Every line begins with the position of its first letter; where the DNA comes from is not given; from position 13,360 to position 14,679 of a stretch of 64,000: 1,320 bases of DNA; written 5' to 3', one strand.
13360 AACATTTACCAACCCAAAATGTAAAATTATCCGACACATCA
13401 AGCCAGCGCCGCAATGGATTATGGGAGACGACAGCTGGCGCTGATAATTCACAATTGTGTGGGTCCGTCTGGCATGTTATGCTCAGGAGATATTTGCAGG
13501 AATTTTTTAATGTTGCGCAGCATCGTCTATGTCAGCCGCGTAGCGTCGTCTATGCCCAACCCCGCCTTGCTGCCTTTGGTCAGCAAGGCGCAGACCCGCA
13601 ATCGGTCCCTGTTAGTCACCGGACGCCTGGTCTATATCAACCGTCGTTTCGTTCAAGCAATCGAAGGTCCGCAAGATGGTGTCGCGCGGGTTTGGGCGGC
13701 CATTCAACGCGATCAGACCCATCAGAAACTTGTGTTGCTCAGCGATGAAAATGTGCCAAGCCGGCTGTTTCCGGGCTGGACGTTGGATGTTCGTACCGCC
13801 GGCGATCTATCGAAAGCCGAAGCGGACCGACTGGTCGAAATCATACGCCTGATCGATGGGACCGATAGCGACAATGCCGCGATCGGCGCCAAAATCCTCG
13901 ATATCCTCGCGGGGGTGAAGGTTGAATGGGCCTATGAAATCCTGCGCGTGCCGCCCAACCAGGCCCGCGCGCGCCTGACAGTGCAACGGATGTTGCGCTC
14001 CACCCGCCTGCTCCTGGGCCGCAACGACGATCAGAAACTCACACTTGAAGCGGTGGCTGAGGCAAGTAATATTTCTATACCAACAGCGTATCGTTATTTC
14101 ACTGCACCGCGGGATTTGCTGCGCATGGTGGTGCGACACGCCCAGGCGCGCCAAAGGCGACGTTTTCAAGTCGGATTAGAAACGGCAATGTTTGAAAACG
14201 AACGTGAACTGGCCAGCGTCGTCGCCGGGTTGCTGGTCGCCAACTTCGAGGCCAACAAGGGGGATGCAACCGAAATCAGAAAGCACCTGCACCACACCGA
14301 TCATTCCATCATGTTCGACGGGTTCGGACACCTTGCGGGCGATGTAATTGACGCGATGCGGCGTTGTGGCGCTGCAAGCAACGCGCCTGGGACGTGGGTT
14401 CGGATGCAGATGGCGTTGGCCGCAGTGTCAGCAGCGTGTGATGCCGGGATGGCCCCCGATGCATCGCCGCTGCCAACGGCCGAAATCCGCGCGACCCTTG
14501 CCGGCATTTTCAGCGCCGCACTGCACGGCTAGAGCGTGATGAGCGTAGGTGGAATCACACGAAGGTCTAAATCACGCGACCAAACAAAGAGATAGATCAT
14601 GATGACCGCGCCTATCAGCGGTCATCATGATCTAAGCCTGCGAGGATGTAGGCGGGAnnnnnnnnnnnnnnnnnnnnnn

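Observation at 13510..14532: BLUF blue-light sensor fused in one polypeptide to a complete TetR-family repressor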

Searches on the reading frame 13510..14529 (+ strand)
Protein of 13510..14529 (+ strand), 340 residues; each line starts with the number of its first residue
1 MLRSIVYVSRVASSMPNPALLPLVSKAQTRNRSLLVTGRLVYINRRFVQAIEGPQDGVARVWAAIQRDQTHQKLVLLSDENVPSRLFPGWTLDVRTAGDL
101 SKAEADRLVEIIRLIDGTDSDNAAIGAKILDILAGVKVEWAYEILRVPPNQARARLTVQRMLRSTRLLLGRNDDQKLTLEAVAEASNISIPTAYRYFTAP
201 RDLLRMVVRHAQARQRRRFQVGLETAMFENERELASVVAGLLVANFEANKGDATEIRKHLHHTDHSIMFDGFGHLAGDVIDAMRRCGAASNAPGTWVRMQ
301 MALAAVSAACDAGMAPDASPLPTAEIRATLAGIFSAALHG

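Call 3: search_protein_families(library=pfam, proteins=[window:13510-14529:+], max_evalue=1)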
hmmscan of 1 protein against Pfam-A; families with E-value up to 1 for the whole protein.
window:13510-14529:+ (340 aa): 4 families
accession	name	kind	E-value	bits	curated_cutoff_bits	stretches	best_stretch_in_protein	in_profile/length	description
PF04940.18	BLUF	-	5.2e-20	71.8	25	1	3-92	2-91/92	Sensors of blue-light using FAD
PF00440.29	TetR_N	-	0.0017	18.6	24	1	175-204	15-44/47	Bacterial regulatory proteins, tetR family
PF09339.16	HTH_IclR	-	0.019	15.2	22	1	173-196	15-38/52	IclR helix-turn-helix domain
PF24787.1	TEX47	-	0.063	13.3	25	1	24-95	29-106/192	Testis-expressed protein 47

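Call 4: search_protein_families(library=ncbifam, proteins=[window:13510-14529:+], max_evalue=1)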
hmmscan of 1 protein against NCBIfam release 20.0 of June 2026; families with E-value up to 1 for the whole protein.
window:13510-14529:+ (340 aa): 1 family
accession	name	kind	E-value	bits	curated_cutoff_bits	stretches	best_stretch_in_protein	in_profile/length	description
TIGR03384.1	betaine_BetI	equivalog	0.013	15.2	201.3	1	168-249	20-96/189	choline-binding transcriptional repressor BetI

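Call 5: search_solved_structures(query=window:13510-14529:+, max_evalue=1, show_alignments=3)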
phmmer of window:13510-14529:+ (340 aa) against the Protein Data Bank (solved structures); distinct sequences matched with E-value up to 1: 32.
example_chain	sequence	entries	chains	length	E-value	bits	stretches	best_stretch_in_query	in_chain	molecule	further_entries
2byc_A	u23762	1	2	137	7.1e-11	44.9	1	3-101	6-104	BLUE-LIGHT RECEPTOR OF THE BLUF-FAMILY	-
2bun_A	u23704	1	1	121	4.2e-10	42.3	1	4-95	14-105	APPA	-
1yrx_A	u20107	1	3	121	9.7e-10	41.2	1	6-96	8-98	hypothetical protein Rsph03001874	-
2iyg_A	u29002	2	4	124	2e-09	40.1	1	5-95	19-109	APPA, ANTIREPRESSOR OF PPSR, SENSOR OF BLUE LIGHT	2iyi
4hh1_A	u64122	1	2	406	5e-09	38.8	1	5-113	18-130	AppA protein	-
4hh0_A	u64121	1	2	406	5.9e-09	38.6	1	6-113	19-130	AppA protein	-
1x0p_A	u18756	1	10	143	3.5e-08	36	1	3-102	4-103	hypothetical protein Tll0078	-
8i98_A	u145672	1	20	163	1.7e-07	33.8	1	3-102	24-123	Tll0078 protein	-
2kb2_A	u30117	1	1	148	3.2e-07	32.9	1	1-107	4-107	BlrP1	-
5mbj_A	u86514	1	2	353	1.2e-06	31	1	1-98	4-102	Beta subunit of photoactivated adenylyl cyclase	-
5mbh_A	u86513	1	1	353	1.5e-06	30.7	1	1-99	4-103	Beta subunit of photoactivated adenylyl cyclase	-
5m27_A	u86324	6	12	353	1.6e-06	30.6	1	1-99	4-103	Beta subunit of photoactivated adenylyl cyclase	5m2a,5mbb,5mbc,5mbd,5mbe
3gfx_A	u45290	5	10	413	2.9e-06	29.8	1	1-106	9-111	Klebsiella pneumoniae BlrP1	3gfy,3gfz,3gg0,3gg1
5mbk_A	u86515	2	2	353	5.5e-06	28.8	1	1-99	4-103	Beta subunit of photoactivated adenylyl cyclase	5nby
5x4t_A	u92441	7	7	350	1e-05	28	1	4-94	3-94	Photoactivated adenylyl cyclase | Family 3 adenylate cyclase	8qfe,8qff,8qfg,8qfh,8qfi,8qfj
2oer_A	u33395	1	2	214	0.1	14.8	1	146-204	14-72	Probable transcriptional regulator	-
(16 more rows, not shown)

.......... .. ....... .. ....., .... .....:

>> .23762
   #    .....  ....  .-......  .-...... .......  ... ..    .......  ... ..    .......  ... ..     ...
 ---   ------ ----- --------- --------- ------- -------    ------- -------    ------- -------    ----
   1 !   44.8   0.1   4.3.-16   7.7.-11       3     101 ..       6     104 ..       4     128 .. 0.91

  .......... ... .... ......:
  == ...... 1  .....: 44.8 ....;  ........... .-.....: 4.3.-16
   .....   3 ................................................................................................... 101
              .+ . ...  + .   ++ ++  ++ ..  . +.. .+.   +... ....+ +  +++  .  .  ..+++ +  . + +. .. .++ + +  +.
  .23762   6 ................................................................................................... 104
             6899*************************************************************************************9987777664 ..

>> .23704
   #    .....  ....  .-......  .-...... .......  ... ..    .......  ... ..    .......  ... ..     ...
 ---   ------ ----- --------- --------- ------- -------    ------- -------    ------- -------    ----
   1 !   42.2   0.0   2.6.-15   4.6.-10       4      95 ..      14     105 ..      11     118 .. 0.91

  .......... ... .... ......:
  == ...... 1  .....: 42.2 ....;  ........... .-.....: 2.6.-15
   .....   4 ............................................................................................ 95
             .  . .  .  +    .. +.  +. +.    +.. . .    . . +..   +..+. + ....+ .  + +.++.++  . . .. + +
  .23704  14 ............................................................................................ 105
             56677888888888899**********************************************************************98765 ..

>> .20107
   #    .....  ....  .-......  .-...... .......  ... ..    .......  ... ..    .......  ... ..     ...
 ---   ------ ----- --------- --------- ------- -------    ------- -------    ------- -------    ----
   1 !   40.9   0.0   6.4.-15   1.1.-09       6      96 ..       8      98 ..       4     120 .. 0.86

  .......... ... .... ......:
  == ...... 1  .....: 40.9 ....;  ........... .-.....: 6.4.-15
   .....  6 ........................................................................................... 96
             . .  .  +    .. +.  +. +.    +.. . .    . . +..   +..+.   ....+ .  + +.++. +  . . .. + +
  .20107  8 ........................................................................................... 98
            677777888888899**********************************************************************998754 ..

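Call 6: find_homologous_proteins(query=window:13510-14529:+, max_evalue=0.001)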
Query window:13510-14529:+ (340 aa): 3 proteins with E <= 0.001 among 8000 candidates.
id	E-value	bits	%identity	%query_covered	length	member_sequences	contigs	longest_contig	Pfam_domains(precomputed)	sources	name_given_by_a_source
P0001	8.9e-218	739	100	100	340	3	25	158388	PF04940.19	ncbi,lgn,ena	-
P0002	8.3e-171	585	80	100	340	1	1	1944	PF04940.19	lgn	-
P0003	3.5e-42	163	33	99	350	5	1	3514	PF00440.30,PF04940.19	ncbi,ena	-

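Call 12: list_cluster_members(proteins=[P0001, P0002, P0003])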
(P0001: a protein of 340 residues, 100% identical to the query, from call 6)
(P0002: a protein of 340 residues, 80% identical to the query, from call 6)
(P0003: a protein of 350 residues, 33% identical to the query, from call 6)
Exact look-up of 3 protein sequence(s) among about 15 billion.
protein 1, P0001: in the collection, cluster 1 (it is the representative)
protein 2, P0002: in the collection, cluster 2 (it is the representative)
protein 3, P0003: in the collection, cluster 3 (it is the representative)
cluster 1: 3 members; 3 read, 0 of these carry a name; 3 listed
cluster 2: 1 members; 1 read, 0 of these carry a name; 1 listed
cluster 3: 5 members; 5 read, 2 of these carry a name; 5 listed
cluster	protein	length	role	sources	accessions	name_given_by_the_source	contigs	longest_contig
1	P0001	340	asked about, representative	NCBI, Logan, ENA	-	-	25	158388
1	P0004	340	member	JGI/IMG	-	-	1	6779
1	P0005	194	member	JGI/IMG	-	-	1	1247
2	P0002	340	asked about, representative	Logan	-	-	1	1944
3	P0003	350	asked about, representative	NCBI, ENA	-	-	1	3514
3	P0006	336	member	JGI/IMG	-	AcrR family transcriptional regulator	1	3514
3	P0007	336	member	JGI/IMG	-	AcrR family transcriptional regulator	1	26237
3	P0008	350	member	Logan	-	-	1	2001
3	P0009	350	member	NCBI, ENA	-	-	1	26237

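Call 14: find_encoding_contigs(protein=P0003, flank=8000, max_places=4)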
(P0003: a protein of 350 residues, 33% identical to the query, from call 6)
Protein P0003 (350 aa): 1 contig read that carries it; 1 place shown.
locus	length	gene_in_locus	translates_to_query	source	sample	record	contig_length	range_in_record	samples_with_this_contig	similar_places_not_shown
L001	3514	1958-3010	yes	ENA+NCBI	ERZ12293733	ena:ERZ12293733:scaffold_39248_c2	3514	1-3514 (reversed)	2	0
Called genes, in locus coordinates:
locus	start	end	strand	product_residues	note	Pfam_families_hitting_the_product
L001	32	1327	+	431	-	PF00709:Adenylsucc_synt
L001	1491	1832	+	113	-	-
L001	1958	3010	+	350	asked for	PF04940:BLUF, PF00440:TetR_N (faint)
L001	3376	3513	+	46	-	?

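Call 15: find_encoding_contigs(protein=P0001, flank=6000, max_places=5)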
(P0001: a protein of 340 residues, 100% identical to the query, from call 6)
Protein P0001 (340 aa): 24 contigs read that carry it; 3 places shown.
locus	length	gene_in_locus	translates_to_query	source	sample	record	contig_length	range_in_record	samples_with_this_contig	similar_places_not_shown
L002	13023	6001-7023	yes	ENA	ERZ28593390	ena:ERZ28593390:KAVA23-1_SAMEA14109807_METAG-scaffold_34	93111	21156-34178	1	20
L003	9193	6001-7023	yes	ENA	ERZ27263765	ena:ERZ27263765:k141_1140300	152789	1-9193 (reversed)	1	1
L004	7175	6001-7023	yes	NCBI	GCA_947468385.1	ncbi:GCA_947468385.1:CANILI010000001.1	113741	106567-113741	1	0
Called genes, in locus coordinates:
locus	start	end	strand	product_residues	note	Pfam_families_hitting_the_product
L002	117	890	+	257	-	PF07722:Peptidase_C26, PF00117:GATase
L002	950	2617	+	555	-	PF00270:DEAD, PF00271:Helicase_C, PF03880:DbpA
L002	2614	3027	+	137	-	PF07366:SnoaL (weak), PF12680:SnoaL_2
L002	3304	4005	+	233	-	PF02678:Pirin, PF17954:Pirin_C_2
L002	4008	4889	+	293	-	PF00892:EamA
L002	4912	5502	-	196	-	-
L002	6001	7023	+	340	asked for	PF04940:BLUF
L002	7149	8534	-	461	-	PF01425:Amidase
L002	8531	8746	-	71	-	-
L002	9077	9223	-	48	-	-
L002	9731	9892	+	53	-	-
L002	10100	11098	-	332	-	-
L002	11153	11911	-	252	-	PF20703:nSTAND1 (weak), PF00005:ABC_tran, PF02463:SMC_N (faint), PF13304:AAA_21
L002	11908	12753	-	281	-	PF00005:ABC_tran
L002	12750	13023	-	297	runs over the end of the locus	PF12911:OppC_N, PF00528:BPD_transp_1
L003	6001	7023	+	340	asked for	PF04940:BLUF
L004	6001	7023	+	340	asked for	PF04940:BLUF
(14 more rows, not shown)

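Call 16: search_protein_representatives(alignment_id=A1)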
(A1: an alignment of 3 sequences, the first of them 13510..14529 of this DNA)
Query: 3 sequences, 340 profile positions. Proteins with E-value up to 0.001 (for the whole library): 16480; up to 1e-10: 5838; up to 1e-30: 46. The best 150 are listed.
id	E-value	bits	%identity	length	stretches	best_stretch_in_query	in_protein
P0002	1.8e-192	655.2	-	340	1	1-340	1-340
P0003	1.3e-170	583.2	-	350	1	1-338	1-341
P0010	5.0e-90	318.3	-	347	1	1-340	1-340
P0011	6.0e-79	281.9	-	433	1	2-340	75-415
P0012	4.1e-75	269.3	-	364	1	1-339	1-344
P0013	1.2e-69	251.3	-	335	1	15-338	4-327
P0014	3.6e-69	249.7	-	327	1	2-296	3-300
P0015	3.5e-65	236.6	-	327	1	22-340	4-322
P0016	2.8e-61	223.8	-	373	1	2-340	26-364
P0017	8.8e-61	222.2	-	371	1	2-338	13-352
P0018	1.7e-60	221.2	-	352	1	3-340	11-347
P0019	6.4e-60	219.3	-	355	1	2-339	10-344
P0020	1.8e-59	217.8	-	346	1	2-338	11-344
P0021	1.0e-55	205.5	-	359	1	3-340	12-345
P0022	1.1e-52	195.5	-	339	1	1-338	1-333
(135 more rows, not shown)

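Call 20: search_protein_families(library=pfam, alignment_id=A2, max_evalue=0.01)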
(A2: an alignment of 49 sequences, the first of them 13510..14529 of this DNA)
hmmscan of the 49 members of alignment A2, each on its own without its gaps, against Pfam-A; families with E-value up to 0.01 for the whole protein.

A. member 1, window:13510-14529:+ (340 aa): 2 families
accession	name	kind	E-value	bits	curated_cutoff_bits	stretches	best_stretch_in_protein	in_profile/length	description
PF04940.18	BLUF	-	5.2e-20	71.8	25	1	3-92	2-91/92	Sensors of blue-light using FAD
PF00440.29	TetR_N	-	0.0017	18.6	24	1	175-204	15-44/47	Bacterial regulatory proteins, tetR family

B. families by the number of members that match (of 49 scanned): 5 families
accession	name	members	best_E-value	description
PF04940.18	BLUF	49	6e-55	Sensors of blue-light using FAD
PF00440.29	TetR_N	39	1.1e-12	Bacterial regulatory proteins, tetR family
PF24787.1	TEX47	1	0.00047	Testis-expressed protein 47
PF13542.12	HTH_Tnp_ISL3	1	0.00048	Helix-turn-helix domain of transposase family ISL3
PF13384.12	HTH_23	1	0.00093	Homeodomain-like domain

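Call 21: search_solved_structures(query=A2, max_evalue=0.01, show_alignments=0)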
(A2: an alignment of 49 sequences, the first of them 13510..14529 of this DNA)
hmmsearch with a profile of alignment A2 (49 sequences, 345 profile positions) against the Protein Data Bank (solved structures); distinct sequences matched with E-value up to 0.01: 233 (the best 60 are shown).
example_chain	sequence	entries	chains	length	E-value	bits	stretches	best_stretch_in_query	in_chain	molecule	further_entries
2byc_A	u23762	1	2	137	5.1e-28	101.6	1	3-107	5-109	BLUE-LIGHT RECEPTOR OF THE BLUF-FAMILY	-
1x0p_A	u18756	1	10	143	7.7e-28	101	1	1-105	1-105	hypothetical protein Tll0078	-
2iyg_A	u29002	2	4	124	2.7e-27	99.2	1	3-98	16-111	APPA, ANTIREPRESSOR OF PPSR, SENSOR OF BLUE LIGHT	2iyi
1yrx_A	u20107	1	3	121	2.8e-27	99.2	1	5-99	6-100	hypothetical protein Rsph03001874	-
4yus_A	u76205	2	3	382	3.2e-27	99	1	3-103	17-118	Family 3 adenylate cyclase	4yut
2bun_A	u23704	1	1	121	3.4e-27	98.9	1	3-98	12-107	APPA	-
9f1w_A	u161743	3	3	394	3.5e-27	98.9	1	3-103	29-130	Family 3 adenylate cyclase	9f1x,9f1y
5x4t_A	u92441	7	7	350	4.1e-27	98.6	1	4-103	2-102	Photoactivated adenylyl cyclase | Family 3 adenylate cyclase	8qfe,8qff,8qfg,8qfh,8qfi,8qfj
5x4u_A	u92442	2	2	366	4.4e-27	98.5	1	4-103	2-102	Photoactivated adenylyl cyclase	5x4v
8i98_A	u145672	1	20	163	1e-26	97.3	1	1-105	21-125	Tll0078 protein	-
2hfn_A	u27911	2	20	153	1.5e-26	96.7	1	1-110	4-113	Synechocystis Photoreceptor (Slr1694) | Activator of photopigment and puc expression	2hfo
4hh1_A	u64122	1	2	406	3.3e-26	95.6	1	4-100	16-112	AppA protein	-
4hh0_A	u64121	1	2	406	3.6e-26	95.5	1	4-100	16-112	AppA protein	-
9f1z_A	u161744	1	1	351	5.7e-26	94.9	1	3-103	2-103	Family 3 adenylate cyclase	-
3mzi_A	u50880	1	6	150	1.3e-25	93.7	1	1-110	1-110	Activator of photopigment and puc expression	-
2oer_A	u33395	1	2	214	1.5e-10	44.1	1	145-340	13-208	Probable transcriptional regulator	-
5icj_A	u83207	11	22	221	3.6e-08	36.3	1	138-340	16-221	Probable transcriptional regulatory protein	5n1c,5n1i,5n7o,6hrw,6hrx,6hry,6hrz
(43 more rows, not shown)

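Call 29: predict_structure(alignment_id=A3)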
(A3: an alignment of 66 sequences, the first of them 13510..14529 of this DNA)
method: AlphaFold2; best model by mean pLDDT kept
length: 340 residues; sequences in the alignment: 66
mean_pLDDT: 91.7   pTM: 0.84
mean pLDDT of the five models: 91.7, 90.4, 89.8, 89.6, 88.8
residues with pLDDT >= 90: 256; 70-90: 75; 50-70: 9; < 50: 0
segments of 3 or more residues with pLDDT < 50: none
pLDDT, mean of each block of 10 residues (from residue 1): 96 89 96 98 97 98 97 96 89 95 93 84 90 89 91 92 93 85 97 97 92 90 94 97 89 82 70 93 96 94 92 83 93 92
secondary structure, 60 per line:
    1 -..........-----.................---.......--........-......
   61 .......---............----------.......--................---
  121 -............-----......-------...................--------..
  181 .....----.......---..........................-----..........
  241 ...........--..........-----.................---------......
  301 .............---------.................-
elements in order: E2-11 H17-33 E37-43 E46-53 H55-67 E71-82 E93-96 H102-117 H122-133 H139-144 H152-170 H179-185 H190-196 H200-225 H231-251 H254-263 H269-285 H295-313 H323-339

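Call 31: find_encoding_contigs(protein=P0002, flank=3000, max_places=3)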
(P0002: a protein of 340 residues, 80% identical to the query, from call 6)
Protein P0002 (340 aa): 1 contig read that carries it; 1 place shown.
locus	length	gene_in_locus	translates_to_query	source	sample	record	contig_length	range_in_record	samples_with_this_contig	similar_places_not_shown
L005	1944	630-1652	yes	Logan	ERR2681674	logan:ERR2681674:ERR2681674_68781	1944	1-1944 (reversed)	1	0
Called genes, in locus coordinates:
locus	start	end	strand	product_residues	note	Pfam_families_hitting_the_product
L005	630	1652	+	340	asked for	PF04940:BLUF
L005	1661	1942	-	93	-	?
